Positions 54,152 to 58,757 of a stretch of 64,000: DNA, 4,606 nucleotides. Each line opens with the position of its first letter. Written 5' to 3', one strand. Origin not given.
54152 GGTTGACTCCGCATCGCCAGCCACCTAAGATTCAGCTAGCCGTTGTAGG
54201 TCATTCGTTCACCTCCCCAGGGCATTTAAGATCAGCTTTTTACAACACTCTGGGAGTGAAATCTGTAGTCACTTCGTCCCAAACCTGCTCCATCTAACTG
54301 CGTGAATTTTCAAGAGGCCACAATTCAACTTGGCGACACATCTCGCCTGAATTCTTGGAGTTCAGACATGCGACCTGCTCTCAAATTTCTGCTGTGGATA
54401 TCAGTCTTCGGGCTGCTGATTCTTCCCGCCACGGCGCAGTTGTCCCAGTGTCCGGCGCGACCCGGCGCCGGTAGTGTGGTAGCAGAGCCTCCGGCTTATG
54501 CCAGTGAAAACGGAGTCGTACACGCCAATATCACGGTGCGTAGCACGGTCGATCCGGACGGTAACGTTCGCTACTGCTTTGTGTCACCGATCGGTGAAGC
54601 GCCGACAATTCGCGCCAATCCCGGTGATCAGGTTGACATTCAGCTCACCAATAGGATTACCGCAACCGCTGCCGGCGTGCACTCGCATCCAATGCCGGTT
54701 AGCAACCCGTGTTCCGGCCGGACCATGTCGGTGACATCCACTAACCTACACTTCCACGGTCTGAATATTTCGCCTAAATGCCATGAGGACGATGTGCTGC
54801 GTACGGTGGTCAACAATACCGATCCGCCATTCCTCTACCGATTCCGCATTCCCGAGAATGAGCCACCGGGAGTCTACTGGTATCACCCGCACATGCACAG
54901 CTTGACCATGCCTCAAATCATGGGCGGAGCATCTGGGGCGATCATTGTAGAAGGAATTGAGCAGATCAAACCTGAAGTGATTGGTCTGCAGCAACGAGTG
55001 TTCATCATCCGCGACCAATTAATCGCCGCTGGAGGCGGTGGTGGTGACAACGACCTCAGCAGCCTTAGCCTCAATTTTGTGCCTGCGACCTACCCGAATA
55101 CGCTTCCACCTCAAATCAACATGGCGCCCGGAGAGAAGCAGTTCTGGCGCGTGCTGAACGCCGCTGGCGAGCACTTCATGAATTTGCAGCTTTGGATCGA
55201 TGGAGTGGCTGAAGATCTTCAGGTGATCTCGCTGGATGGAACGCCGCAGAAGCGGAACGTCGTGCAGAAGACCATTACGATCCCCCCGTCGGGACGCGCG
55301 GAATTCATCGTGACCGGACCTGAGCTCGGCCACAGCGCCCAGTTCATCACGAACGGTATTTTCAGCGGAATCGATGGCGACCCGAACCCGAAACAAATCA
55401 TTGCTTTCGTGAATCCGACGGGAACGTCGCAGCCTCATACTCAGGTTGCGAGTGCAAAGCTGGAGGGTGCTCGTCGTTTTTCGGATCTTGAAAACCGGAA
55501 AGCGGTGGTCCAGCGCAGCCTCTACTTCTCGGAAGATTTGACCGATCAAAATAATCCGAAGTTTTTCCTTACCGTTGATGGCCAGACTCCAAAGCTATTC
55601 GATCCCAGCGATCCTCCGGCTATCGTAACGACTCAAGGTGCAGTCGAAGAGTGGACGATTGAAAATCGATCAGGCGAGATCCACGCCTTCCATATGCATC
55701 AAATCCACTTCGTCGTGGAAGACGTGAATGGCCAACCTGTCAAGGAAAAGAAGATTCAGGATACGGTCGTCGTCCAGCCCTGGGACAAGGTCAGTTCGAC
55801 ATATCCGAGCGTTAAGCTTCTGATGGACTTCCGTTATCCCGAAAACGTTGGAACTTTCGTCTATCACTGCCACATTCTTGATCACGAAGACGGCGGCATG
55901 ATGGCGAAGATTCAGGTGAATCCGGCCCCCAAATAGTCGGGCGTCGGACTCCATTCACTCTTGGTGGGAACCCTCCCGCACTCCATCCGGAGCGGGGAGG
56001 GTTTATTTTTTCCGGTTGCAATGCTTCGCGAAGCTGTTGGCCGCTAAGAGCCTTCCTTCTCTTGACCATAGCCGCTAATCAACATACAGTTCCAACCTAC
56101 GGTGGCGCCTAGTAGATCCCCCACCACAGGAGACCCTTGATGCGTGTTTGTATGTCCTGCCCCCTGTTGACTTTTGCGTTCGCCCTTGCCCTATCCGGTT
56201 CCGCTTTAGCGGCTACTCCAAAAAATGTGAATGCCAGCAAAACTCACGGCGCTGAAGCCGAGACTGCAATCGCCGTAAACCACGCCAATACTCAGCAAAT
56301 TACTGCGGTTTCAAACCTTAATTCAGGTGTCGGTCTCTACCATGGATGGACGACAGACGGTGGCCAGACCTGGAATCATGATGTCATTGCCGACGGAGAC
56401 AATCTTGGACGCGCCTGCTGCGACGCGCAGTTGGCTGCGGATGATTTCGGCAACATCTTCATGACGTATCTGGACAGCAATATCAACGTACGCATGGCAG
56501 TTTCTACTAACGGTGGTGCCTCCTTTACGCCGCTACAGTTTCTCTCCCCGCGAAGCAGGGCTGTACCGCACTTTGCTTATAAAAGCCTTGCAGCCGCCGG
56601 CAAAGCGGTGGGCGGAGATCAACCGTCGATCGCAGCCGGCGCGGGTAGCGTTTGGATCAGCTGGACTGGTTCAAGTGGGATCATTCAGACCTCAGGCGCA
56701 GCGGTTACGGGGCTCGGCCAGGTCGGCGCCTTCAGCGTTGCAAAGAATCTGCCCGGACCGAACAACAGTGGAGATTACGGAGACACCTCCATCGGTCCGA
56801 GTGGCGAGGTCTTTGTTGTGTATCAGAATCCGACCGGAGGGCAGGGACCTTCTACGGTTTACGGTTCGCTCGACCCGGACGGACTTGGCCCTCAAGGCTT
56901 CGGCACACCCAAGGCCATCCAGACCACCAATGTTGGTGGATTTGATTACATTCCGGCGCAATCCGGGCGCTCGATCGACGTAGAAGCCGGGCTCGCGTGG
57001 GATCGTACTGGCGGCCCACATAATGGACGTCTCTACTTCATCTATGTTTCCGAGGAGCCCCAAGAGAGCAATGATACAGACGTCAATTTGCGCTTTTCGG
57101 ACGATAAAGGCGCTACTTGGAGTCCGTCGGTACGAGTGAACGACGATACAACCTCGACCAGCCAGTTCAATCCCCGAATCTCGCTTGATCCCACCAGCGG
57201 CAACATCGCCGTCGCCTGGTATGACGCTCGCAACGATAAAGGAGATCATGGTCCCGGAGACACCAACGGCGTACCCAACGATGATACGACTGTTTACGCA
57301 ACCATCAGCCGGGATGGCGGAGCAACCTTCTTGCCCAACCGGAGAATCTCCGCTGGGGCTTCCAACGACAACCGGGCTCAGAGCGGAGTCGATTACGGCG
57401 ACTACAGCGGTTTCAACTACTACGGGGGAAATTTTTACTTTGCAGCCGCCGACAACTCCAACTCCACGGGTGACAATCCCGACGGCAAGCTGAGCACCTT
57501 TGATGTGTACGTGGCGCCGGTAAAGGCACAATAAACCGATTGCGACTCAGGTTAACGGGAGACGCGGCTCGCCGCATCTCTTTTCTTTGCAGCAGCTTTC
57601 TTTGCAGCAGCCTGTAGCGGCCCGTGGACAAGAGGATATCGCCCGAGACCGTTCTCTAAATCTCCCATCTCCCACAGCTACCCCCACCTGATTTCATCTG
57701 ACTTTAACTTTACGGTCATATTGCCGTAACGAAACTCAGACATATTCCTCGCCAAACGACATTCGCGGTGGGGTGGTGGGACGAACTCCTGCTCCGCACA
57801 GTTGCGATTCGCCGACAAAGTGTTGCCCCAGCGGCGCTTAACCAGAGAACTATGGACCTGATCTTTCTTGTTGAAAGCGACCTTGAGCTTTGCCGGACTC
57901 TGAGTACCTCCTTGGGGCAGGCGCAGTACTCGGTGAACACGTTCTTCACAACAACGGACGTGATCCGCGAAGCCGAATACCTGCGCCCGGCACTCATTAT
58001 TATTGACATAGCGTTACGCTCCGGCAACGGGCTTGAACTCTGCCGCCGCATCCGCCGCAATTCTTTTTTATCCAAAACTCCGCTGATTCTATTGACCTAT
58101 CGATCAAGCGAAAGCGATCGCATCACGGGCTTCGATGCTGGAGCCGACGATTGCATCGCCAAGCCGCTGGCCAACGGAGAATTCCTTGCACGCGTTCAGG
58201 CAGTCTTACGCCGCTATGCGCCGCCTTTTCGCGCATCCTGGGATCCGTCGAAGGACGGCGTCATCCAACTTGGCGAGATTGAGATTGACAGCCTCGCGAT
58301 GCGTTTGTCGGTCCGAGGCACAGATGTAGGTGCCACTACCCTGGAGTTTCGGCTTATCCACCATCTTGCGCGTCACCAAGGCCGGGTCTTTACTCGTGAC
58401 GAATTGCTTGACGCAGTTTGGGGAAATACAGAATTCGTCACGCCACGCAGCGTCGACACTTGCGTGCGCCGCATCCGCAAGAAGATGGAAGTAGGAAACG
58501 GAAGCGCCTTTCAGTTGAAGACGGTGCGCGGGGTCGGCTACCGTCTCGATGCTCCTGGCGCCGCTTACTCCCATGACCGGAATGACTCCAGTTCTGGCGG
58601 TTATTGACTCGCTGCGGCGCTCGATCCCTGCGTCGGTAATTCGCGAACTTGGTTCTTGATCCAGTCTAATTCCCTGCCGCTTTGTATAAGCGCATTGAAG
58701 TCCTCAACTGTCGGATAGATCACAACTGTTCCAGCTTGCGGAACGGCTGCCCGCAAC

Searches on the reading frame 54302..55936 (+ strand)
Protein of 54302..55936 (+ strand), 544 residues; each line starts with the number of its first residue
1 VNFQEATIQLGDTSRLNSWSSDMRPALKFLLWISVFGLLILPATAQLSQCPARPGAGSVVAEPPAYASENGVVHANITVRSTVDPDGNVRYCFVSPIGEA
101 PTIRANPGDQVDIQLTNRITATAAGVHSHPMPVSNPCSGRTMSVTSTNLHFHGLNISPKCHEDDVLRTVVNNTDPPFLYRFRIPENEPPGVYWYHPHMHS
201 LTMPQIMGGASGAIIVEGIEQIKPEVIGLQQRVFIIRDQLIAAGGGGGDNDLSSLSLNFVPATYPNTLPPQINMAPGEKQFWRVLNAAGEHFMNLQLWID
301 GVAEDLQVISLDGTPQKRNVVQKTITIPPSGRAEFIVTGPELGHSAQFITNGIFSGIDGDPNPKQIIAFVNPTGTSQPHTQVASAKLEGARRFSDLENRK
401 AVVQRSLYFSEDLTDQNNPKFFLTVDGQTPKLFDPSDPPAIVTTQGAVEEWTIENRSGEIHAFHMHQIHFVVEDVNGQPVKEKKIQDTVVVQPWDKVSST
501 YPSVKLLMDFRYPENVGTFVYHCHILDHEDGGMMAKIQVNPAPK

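Call 27: search_protein_families(library=pfam, proteins=[window:54302-55936:+], max_evalue=0.0001)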
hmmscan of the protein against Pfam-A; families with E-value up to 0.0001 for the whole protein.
window:54302-55936:+ (544 aa): 3 families
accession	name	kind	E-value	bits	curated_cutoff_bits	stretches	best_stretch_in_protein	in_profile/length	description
PF07731.20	Cu-oxidase_2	-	1.9e-19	70.2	20.4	1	414-541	13-135/137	Multicopper oxidase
PF07732.21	Cu-oxidase_3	-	6.7e-15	55.6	21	1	146-218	48-116/119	Multicopper oxidase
PF00394.28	Cu-oxidase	-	3.5e-05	24.4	21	0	265-338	53-121/157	Multicopper oxidase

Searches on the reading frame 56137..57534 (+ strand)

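Call 27: search_protein_families(library=pfam, proteins=[window:56137-57534:+], max_evalue=0.0001)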
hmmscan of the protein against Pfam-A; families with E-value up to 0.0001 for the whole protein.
window:56137-57534:+ (465 aa): 3 families
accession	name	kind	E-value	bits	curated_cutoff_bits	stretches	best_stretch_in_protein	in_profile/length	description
PF13088.12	BNR_2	-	8.4e-08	32.3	31.4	0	297-407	1-103/277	BNR repeat-like domain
PF02012.26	BNR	-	2.2e-06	27.3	27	0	320-330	2-12/12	BNR/Asp-box repeat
PF21471.3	Reelin_subrepeat-B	-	1.8e-05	25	27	0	307-365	51-110/127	Reelin subrepeat B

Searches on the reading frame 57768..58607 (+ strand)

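Call 27: search_protein_families(library=pfam, proteins=[window:57768-58607:+], max_evalue=0.0001)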
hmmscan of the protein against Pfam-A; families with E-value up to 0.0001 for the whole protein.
window:57768-58607:+ (279 aa): 2 families
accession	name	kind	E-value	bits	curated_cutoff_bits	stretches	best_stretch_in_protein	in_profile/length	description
PF00486.34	Trans_reg_C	-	1.9e-22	79.6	26.2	1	185-260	2-77/77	Transcriptional regulatory protein, C terminal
PF00072.30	Response_reg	-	2.8e-19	69.8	30.2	1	32-143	1-110/111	Response regulator receiver domain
